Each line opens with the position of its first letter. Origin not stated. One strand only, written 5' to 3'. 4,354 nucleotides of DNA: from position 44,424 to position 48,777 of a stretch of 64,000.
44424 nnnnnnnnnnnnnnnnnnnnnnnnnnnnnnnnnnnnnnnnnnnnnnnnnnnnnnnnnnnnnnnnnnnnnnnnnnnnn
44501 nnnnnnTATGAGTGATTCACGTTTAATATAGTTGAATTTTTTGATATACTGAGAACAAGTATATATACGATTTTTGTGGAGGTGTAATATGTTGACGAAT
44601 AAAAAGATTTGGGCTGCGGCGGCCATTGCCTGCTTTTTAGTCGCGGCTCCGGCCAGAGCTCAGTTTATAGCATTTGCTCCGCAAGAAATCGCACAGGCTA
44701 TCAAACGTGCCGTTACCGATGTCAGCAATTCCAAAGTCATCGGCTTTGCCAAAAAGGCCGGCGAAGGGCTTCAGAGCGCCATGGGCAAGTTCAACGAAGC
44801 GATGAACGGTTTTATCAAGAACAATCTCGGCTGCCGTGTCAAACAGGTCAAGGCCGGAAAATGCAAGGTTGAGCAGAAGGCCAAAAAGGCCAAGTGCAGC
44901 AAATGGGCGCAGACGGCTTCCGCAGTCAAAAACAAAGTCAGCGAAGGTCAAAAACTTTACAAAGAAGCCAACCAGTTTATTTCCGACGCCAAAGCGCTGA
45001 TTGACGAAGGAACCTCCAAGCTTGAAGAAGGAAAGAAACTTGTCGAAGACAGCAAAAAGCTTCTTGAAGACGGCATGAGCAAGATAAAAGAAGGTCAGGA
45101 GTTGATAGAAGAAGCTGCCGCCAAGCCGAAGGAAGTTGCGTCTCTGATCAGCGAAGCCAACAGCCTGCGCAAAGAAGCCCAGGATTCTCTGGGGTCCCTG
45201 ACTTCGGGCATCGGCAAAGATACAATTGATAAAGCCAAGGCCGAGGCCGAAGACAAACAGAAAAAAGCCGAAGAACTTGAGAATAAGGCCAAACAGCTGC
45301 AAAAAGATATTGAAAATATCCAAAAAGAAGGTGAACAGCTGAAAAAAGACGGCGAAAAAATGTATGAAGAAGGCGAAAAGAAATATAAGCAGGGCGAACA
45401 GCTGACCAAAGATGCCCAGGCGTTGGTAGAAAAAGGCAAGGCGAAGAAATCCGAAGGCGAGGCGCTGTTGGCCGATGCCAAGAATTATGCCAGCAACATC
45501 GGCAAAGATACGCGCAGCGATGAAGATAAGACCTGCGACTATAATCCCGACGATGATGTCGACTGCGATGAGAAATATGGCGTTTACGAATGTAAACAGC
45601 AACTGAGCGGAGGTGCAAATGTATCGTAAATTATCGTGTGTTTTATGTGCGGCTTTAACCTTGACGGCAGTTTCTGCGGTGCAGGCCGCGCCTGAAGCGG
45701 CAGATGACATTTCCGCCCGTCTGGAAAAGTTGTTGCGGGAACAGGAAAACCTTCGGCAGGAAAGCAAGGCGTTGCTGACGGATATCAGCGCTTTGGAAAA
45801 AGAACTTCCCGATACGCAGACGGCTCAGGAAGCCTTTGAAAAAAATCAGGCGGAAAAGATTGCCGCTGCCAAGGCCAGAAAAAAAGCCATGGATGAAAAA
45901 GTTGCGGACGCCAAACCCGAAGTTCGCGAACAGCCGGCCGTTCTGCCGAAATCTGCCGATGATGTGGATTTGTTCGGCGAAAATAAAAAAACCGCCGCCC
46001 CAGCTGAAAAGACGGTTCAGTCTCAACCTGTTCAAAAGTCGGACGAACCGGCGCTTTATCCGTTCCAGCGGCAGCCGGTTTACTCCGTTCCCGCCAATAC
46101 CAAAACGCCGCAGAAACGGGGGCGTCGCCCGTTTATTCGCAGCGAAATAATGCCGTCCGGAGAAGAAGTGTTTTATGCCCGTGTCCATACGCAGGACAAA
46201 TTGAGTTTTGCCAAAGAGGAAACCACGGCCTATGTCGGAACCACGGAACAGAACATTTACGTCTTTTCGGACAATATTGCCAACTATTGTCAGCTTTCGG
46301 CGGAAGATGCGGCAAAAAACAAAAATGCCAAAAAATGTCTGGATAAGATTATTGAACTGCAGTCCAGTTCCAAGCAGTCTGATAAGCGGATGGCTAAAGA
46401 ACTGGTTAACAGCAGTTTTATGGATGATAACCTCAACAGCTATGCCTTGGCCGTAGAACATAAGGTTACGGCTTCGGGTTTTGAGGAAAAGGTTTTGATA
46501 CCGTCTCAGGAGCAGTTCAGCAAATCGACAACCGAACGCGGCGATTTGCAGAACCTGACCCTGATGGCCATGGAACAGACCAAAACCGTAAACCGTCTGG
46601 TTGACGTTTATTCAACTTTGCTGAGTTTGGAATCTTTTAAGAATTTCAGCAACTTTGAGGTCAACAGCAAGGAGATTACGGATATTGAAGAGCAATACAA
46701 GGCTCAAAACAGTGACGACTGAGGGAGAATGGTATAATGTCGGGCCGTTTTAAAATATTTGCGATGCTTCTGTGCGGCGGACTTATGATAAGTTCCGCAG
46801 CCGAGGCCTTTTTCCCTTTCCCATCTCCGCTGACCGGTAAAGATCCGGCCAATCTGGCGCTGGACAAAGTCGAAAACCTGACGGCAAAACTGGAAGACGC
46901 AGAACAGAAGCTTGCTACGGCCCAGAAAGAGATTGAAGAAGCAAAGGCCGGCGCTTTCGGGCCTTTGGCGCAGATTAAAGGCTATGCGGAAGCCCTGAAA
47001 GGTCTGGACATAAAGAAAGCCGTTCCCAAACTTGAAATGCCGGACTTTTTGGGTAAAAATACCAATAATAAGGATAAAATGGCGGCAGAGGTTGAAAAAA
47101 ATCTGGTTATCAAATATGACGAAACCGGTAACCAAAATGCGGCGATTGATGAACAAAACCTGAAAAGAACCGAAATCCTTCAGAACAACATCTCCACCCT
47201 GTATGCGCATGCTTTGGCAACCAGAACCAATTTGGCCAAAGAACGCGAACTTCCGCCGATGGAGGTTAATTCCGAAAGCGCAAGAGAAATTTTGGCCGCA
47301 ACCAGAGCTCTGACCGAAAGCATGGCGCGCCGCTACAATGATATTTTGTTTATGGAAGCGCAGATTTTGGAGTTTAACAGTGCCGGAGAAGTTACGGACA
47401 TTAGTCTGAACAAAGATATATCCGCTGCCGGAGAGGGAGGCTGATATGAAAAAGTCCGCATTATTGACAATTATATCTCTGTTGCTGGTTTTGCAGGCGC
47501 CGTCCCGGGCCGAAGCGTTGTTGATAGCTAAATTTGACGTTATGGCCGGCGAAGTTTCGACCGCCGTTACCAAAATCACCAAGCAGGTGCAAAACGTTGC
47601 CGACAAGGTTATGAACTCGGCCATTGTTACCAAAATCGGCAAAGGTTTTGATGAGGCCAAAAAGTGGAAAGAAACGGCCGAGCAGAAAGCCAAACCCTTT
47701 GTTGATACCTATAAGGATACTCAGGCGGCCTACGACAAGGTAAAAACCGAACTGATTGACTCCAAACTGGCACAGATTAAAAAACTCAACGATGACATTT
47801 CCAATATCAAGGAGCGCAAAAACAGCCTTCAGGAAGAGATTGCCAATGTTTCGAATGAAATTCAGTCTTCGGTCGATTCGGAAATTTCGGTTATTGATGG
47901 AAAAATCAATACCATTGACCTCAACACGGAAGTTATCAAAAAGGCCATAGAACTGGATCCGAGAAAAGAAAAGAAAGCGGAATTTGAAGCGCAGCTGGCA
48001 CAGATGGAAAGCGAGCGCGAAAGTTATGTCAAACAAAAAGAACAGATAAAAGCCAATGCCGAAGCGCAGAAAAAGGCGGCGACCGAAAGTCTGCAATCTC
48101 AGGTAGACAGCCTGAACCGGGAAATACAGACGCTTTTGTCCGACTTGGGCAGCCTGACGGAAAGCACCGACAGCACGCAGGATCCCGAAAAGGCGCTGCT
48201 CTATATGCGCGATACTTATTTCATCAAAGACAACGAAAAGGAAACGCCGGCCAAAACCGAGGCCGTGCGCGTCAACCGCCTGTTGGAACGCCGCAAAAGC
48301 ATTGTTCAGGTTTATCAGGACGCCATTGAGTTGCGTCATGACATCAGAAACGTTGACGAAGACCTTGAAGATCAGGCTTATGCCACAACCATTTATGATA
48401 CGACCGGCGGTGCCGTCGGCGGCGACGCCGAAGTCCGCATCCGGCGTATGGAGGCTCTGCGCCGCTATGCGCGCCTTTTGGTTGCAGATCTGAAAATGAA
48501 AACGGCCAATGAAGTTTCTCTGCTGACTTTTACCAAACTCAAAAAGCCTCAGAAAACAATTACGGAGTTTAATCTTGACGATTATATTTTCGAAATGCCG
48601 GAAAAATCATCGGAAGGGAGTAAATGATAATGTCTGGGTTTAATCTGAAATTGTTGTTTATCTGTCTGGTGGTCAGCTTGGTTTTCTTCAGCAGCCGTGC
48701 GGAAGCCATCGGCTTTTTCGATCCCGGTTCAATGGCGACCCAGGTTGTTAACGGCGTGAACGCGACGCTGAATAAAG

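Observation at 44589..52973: Six consecutive secreted coiled-coil proteins between virB4 and virB8, four sharing a post-signal aromatic motif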

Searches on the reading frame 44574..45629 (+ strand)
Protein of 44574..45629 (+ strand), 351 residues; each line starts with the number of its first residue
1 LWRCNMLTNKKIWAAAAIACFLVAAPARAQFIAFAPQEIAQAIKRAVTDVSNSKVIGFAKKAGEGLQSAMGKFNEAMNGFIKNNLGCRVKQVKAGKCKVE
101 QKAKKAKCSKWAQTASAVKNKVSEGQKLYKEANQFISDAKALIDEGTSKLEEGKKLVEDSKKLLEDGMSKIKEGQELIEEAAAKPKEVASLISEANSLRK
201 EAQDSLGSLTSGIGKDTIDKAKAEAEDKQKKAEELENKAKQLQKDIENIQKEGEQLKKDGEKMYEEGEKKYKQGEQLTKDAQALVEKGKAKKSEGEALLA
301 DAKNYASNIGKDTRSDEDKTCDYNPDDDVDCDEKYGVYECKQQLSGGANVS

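Call 4: search_protein_families(library=pfam, proteins=[window:44574-45629:+], max_evalue=1)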
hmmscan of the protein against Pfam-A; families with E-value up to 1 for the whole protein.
window:44574-45629:+ (351 aa): 8 families
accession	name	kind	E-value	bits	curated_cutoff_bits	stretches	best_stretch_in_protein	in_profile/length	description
PF00015.26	MCPsignal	-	0.0061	16.9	34.6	1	124-205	76-157/172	Methyl-accepting chemotaxis protein (MCP) signalling domain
PF06103.16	DUF948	-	0.12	13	37.2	0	229-284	25-80/89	Bacterial protein of unknown function (DUF948)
PF06008.19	Laminin_I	-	0.24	11.5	34.6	1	225-287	35-104/259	Laminin Domain I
PF02609.21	Exonuc_VII_S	-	0.25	11.8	24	1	147-184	12-49/52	Exonuclease VII small subunit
PF14875.11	PIP49_N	-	0.34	11.1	21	1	83-158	60-136/158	N-term cysteine-rich ER, FAM69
PF13605.11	DUF4141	-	0.41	10.5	30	1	16-44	5-33/53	Domain of unknown function (DUF4141)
PF18595.6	Nuf2_DHR10-like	-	0.66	10.5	28.4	1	158-273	5-114/117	Nuf2, DHR10-like domain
PF14662.11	KASH_CCD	-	0.68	10.3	43.3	0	91-158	108-175/191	Coiled-coil region of CCDC155 or KASH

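Call 9: search_protein_families(library=ncbifam, proteins=[window:44574-45629:+], max_evalue=1)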
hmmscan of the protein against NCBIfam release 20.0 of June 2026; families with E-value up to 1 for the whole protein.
window:44574-45629:+ (351 aa): 12 families
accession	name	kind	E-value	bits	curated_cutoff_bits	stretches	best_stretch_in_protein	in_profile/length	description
TIGR02168.1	SMC_prok_B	equivalog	2.2e-06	25.7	567.35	1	99-309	232-905/1181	chromosome segregation protein SMC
NF041035.1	Rad50_Halo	equivalog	0.00022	19.8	1000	1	99-296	225-418/883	DNA double-strand break repair ATPase Rad50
NF002572.0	PRK02224.1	equivalog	0.00029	19.2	1087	1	89-311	189-402/888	DNA double-strand break repair ATPase Rad50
NF045780.1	TrlF_fam_ATP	equivalog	0.0014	17.4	350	1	103-294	509-708/944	TrlF family AAA-like ATPase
TIGR02169.1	SMC_prok_A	equivalog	0.0015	16.3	729.4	1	104-311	680-890/1165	chromosome segregation protein SMC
NF033930.1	pneumo_PspA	exception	0.0025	16.6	850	1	59-325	131-369/659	pneumococcal surface protein A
TIGR04523.1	Mplasa_alph_rch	subfamily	0.017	13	270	1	84-291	409-615/745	helix-rich protein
NF045487.1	ASRP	equivalog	0.082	11.5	300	2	216-298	135-441/593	archaea-specific SMC-related protein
NF003034.1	PRK03918.1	equivalog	0.26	9.2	700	0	99-291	191-734/878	DNA double-strand break repair ATPase Rad50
NF010448.0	PRK13874.1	subfamily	0.28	10.2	225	1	12-48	9-46/246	conjugal transfer protein TrbJ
TIGR01280.1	xseB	equivalog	0.31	11.1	35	1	147-184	13-50/57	exodeoxyribonuclease VII small subunit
NF009344.0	PRK12705.1-1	equivalog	0.32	9.5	831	1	24-195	39-206/572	hypothetical protein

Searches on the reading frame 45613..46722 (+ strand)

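Call 4: search_protein_families(library=pfam, proteins=[window:45613-46722:+], max_evalue=1)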
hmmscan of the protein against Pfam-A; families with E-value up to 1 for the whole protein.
window:45613-46722:+ (369 aa): 0 families

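Call 9: search_protein_families(library=ncbifam, proteins=[window:45613-46722:+], max_evalue=1)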
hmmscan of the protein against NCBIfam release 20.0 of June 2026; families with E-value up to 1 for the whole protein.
window:45613-46722:+ (369 aa): 2 families
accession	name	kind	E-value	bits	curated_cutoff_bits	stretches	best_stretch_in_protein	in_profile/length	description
NF011045.0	PRK14475.1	equivalog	0.037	14.2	211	1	10-97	21-106/169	F0F1 ATP synthase subunit B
NF046048.1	NlpC_P60_DIP1281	equivalog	0.48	9.2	517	1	19-265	183-410/587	DIP1281 family NlpC/P60 protein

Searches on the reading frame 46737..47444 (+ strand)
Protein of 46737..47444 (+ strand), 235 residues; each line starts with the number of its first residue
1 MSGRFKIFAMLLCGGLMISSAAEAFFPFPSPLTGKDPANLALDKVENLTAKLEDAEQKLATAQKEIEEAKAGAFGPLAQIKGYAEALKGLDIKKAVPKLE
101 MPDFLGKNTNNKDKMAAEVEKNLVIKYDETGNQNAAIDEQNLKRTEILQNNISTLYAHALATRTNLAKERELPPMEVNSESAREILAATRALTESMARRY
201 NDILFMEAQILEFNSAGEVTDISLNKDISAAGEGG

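Call 4: search_protein_families(library=pfam, proteins=[window:46737-47444:+], max_evalue=1)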
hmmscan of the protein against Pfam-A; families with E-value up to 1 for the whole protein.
window:46737-47444:+ (235 aa): 3 families
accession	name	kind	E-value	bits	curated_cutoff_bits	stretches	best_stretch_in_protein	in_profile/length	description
PF10473.14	CENP-F_leu_zip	-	0.0083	16.6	34.5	1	42-92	23-73/140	Leucine-rich repeats of kinetochore protein Cenp-F/LEK1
PF16516.10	CC2-LZ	-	0.056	14.3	35.3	1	40-71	11-42/100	Leucine zipper of domain CC2 of NEMO, NF-kappa-B essential modulator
PF00512.31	HisKA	-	0.12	12.8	26.9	0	76-89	16-29/66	His Kinase A (phospho-acceptor) domain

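Call 9: search_protein_families(library=ncbifam, proteins=[window:46737-47444:+], max_evalue=1)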
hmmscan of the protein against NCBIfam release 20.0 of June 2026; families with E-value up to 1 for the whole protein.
window:46737-47444:+ (235 aa): 0 families

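Call 85: find_homologous_proteins(query=window:46737-47444:+, max_evalue=0.01)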
Query window:46737-47444:+ (235 aa): 34 proteins with E <= 0.01 among 1274 candidates.
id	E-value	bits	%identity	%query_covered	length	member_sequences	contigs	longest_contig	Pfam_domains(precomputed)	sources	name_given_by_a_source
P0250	4.1e-135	466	93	100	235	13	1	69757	-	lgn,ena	-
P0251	6.8e-131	453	91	100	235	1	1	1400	-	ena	-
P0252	1.3e-100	354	73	97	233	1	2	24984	-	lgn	-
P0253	1.4e-53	200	49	95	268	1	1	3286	-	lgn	-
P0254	4.2e-53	199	46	98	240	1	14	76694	-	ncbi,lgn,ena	-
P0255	3.8e-52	195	47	95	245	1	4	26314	-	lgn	-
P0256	4.1e-52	195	46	98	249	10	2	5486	-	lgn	-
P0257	6.1e-52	195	48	95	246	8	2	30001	-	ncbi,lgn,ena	-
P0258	1.3e-51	194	45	98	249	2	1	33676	-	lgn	-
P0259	2.9e-51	193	47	95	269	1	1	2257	-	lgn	-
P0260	3.2e-51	192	46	95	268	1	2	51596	-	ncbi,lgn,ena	-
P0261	7.8e-51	191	47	96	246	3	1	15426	-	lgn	-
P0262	8.2e-50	188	47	89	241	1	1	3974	-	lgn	-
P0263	1.8e-49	187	45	98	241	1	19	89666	-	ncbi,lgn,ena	-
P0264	3.6e-49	186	46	91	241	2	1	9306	-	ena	-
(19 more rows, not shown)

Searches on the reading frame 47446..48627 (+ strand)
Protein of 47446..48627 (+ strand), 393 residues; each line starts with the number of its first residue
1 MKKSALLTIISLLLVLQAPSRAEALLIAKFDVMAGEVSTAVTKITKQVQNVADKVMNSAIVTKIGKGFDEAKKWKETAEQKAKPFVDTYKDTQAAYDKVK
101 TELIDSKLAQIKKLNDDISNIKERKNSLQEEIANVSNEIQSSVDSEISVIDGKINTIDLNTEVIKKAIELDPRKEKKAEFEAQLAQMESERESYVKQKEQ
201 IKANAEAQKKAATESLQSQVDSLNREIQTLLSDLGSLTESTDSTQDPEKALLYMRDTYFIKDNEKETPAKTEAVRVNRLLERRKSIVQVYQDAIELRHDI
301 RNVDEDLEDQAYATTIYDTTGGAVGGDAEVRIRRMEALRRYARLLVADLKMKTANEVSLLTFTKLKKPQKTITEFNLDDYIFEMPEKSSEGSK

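Call 4: search_protein_families(library=pfam, proteins=[window:47446-48627:+], max_evalue=1)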
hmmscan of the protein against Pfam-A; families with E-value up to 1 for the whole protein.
window:47446-48627:+ (393 aa): 13 families
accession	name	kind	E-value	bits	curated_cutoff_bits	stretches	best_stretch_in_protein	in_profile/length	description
PF25764.1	KIF21A_4th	-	0.00029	21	33.1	2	175-233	61-119/183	KIF21A-like domain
PF10473.14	CENP-F_leu_zip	-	0.0038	17.7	34.5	1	173-241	15-82/140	Leucine-rich repeats of kinetochore protein Cenp-F/LEK1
PF03980.19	Nnf1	-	0.0079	16.9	23.7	1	70-133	44-106/110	Nnf1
PF01544.23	CorA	-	0.021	14.6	27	1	17-140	103-230/292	CorA-like Mg2+ transporter protein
PF04632.18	FUSC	-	0.027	13.5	30.9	1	214-306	243-333/660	Fusaric acid resistance protein family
PF00170.26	bZIP_1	-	0.072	13.6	27.6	1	209-242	24-57/64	bZIP transcription factor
PF02183.23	HALZ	-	0.073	13.7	28.1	1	211-239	12-40/43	Homeobox associated leucine zipper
PF17675.6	APG6_N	-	0.087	13.7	45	1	179-247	13-82/132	Apg6 coiled-coil region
PF04513.17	Baculo_PEP_C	-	0.11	13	38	0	104-157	43-97/140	Baculovirus polyhedron envelope protein, PEP, C terminus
PF07400.16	IL11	-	0.25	11.4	25.8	1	181-246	63-131/170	Interleukin 11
PF07716.20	bZIP_2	-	0.42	11.2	22.3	1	208-234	22-48/54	Basic region leucine zipper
PF04012.17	PspA_IM30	-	0.61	10.1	33.9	0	69-165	51-146/220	PspA/IM30 family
PF07889.17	DUF1664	-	0.89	10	34.6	0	112-168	48-110/124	Protein of unknown function (DUF1664)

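Call 9: search_protein_families(library=ncbifam, proteins=[window:47446-48627:+], max_evalue=1)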
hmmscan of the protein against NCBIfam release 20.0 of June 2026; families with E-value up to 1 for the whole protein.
window:47446-48627:+ (393 aa): 7 families
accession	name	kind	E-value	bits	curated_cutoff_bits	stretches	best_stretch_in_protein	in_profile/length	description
TIGR02169.1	SMC_prok_A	equivalog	1.9e-07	29.2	729.4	1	76-312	220-449/1165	chromosome segregation protein SMC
TIGR02168.1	SMC_prok_B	equivalog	3.9e-05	21.6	567.35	1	76-251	235-412/1181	chromosome segregation protein SMC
NF045487.1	ASRP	equivalog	0.0067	15.1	300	1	61-150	192-286/593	archaea-specific SMC-related protein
NF040788.1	S-lay_SlaB_Mtsph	equivalog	0.15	10.9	700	1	207-243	311-347/416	S-layer protein SlaB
TIGR01069.2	mutS2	equivalog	0.31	9.3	400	1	173-264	532-621/790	endonuclease MutS2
NF033885.1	conj_TraP_IncI1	equivalog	0.49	10.1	135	1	7-138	23-143/217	conjugal transfer protein TraP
NF045780.1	TrlF_fam_ATP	equivalog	0.51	9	350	1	86-292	486-704/944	TrlF family AAA-like ATPase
